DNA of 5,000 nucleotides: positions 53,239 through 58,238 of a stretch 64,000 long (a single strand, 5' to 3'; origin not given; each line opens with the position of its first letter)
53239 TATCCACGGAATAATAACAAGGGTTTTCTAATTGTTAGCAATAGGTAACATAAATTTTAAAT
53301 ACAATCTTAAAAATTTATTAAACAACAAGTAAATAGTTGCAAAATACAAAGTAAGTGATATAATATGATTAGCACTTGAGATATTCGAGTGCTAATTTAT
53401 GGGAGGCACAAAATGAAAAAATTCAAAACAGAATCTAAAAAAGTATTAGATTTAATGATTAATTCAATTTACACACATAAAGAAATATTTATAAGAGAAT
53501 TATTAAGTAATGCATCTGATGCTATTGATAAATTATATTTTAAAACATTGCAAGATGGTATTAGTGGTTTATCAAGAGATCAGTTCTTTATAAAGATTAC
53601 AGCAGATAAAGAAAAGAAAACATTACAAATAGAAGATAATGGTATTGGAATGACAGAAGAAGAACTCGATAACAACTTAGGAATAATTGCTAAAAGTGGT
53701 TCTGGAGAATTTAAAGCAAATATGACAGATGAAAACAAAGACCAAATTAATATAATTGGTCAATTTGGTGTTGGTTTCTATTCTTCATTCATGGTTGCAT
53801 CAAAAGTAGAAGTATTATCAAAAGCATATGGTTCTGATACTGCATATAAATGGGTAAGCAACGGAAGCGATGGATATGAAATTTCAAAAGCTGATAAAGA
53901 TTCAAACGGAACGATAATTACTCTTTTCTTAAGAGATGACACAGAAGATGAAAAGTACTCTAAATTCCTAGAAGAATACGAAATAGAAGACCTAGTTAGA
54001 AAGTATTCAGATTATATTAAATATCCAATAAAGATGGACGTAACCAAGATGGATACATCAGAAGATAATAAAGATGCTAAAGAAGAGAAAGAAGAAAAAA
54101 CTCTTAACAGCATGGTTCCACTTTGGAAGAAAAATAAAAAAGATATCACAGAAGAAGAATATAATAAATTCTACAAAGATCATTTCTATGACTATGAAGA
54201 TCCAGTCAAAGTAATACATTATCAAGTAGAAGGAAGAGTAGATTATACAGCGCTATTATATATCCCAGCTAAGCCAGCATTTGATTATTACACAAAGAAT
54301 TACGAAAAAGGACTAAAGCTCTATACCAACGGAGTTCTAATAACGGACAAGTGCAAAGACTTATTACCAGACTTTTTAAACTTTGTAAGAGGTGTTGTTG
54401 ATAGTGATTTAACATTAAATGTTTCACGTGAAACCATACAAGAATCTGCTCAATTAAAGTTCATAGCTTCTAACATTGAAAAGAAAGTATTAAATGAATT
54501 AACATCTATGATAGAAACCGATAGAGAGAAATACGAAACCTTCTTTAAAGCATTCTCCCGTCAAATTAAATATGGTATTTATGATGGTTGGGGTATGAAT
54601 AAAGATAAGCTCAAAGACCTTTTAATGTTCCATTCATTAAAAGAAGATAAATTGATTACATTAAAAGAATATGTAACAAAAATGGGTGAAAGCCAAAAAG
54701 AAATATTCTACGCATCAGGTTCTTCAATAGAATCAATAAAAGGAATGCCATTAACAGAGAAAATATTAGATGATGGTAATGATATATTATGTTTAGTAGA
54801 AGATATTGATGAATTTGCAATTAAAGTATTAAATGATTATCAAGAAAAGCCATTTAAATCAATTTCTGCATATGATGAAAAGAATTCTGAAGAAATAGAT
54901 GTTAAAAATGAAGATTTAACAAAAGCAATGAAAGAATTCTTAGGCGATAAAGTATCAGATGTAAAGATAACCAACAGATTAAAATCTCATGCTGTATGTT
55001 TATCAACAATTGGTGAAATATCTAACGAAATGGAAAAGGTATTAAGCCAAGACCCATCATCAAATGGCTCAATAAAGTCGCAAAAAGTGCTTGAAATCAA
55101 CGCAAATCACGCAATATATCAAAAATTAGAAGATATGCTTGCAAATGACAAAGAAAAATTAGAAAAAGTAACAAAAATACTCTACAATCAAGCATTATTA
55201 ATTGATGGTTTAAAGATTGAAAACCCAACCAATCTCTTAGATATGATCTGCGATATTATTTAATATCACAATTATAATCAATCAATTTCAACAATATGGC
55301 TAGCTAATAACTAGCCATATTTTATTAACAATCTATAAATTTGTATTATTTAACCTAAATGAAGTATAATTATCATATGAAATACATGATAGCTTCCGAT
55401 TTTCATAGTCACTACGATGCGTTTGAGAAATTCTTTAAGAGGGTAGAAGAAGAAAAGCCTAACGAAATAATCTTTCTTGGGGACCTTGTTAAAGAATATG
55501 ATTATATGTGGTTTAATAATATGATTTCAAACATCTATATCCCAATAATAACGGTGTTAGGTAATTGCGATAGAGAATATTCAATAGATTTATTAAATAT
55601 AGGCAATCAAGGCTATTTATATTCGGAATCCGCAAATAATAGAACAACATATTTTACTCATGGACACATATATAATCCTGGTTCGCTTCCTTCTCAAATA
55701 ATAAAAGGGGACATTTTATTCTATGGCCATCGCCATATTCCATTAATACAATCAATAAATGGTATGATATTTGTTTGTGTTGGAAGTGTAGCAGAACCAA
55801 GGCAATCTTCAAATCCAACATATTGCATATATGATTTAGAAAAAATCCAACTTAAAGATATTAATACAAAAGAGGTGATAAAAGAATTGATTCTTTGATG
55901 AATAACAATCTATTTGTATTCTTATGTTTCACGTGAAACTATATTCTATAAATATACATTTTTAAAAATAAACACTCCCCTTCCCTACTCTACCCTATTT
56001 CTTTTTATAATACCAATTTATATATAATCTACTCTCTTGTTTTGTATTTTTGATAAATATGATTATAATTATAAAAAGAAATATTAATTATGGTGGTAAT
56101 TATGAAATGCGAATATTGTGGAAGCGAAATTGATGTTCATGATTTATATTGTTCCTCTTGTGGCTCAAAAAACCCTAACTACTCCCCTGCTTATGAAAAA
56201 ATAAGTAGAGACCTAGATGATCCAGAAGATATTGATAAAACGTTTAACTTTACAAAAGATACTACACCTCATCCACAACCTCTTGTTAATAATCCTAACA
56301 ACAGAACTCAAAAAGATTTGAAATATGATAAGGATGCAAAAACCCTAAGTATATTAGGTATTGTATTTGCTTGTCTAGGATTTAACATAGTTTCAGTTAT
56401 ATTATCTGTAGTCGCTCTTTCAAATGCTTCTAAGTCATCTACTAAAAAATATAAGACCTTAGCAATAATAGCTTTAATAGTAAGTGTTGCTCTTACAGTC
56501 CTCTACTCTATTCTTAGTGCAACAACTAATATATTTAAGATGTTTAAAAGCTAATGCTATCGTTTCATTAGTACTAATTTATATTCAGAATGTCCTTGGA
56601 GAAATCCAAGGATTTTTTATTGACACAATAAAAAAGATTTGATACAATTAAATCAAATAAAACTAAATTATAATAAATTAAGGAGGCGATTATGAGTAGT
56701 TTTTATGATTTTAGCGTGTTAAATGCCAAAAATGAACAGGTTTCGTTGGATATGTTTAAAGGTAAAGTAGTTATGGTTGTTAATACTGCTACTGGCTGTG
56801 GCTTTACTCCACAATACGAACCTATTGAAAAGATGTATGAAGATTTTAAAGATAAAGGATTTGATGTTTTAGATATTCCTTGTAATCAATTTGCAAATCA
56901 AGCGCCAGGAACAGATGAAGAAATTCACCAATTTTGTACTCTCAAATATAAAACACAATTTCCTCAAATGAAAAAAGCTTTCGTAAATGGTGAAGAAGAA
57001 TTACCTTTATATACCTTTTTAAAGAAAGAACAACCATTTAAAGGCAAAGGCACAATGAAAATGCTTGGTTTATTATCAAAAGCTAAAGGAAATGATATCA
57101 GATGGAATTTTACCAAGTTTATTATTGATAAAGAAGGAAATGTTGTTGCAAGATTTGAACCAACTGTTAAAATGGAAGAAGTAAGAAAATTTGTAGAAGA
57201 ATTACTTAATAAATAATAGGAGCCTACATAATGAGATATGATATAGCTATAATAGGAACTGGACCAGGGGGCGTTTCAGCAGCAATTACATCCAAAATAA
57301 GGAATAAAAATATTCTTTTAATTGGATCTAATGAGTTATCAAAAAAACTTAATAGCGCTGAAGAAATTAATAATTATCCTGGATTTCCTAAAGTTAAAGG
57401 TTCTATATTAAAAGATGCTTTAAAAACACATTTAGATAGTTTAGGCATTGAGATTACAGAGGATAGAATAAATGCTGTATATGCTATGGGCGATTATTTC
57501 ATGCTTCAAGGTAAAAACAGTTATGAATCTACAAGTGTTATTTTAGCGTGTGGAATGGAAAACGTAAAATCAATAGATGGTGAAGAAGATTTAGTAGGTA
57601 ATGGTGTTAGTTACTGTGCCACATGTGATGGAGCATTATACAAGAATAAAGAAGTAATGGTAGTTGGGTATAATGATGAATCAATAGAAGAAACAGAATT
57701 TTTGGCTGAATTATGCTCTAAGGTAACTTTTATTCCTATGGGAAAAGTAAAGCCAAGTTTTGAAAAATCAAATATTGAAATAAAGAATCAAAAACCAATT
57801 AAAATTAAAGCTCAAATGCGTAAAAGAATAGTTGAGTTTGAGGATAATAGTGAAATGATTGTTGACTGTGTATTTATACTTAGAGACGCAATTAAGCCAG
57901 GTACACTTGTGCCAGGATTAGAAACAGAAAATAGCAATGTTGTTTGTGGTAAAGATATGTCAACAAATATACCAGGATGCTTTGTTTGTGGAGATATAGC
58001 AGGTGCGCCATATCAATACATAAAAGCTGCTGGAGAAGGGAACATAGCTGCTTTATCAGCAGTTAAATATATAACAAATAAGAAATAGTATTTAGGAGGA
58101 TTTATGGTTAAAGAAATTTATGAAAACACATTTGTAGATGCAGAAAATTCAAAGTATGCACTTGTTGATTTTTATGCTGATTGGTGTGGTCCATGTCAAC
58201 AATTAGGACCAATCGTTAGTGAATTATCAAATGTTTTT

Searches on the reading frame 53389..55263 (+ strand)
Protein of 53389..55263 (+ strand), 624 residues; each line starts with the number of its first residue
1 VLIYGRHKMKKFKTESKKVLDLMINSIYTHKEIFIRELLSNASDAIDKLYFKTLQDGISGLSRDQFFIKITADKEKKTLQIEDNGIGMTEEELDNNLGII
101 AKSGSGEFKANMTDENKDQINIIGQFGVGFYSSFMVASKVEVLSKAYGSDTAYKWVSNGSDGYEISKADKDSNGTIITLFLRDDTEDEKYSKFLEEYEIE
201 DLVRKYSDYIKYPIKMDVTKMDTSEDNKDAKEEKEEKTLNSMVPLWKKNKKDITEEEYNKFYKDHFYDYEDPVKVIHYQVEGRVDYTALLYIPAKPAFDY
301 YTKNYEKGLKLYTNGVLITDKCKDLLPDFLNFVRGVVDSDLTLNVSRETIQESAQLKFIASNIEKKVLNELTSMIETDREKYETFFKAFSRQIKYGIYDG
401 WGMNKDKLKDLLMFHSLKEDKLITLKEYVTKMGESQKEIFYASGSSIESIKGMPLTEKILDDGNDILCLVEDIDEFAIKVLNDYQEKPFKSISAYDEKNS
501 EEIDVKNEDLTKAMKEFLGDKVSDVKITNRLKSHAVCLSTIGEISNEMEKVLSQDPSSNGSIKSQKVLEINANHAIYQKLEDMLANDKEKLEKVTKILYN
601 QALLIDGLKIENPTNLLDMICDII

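Call 6: search_protein_families(library=pfam, proteins=[window:53389-55260:+], max_evalue=0.1)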
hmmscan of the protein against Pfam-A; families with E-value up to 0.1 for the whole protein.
window:53389-55260:+ (624 aa): 4 families
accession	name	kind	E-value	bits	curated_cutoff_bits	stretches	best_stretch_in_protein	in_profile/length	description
PF00183.23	HSP90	-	1.6e-108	364.4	24.4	2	230-623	73-485/518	Hsp90 protein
PF13589.12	HATPase_c_3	-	6.2e-14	52.6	25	1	35-158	7-106/137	Histidine kinase-, DNA gyrase B-, and HSP90-like ATPase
PF02518.31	HATPase_c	-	2.6e-06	28.3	26.4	1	34-182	5-108/111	Histidine kinase-, DNA gyrase B-, and HSP90-like ATPase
PF16478.10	DUF5055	-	0.0093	16.6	25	0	338-378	11-51/105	Domain of unknown function (DUF5055)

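Call 13: find_encoding_contigs(protein=window:53389-55263:+, flank=10000, max_places=4)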
Protein window:53389-55263:+ (624 aa): no gene with exactly this product is on record in the collection.

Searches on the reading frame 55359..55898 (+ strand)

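Call 16: search_protein_families(library=pfam, proteins=[window:55359-55898:+])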
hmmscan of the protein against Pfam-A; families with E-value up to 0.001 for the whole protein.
window:55359-55898:+ (179 aa): 2 families
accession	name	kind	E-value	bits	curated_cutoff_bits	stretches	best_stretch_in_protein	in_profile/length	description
PF12850.12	Metallophos_2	-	4e-23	82.6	27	1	7-162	1-153/154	Calcineurin-like phosphoesterase superfamily domain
PF00149.33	Metallophos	-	2.8e-11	44.7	21.5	1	7-104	1-117/191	Calcineurin-like phosphoesterase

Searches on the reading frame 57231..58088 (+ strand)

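Call 16: search_protein_families(library=pfam, proteins=[window:57231-58088:+])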
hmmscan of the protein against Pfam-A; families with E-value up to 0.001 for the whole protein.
window:57231-58088:+ (285 aa): 4 families
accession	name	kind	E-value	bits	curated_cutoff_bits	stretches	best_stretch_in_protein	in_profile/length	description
PF07992.20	Pyr_redox_2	-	1.9e-22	80.5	26.1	1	3-270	1-291/291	Pyridine nucleotide-disulphide oxidoreductase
PF13738.12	Pyr_redox_3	-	7e-10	39.1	30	1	78-254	102-305/305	Pyridine nucleotide-disulphide oxidoreductase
PF01134.28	GIDA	-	4.3e-07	29.8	22.1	0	242-284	348-390/391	Glucose inhibited division protein A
PF03486.20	HI0933_like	-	2.1e-05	24.5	50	0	4-41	2-40/244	HI0933-like protein Rossmann domain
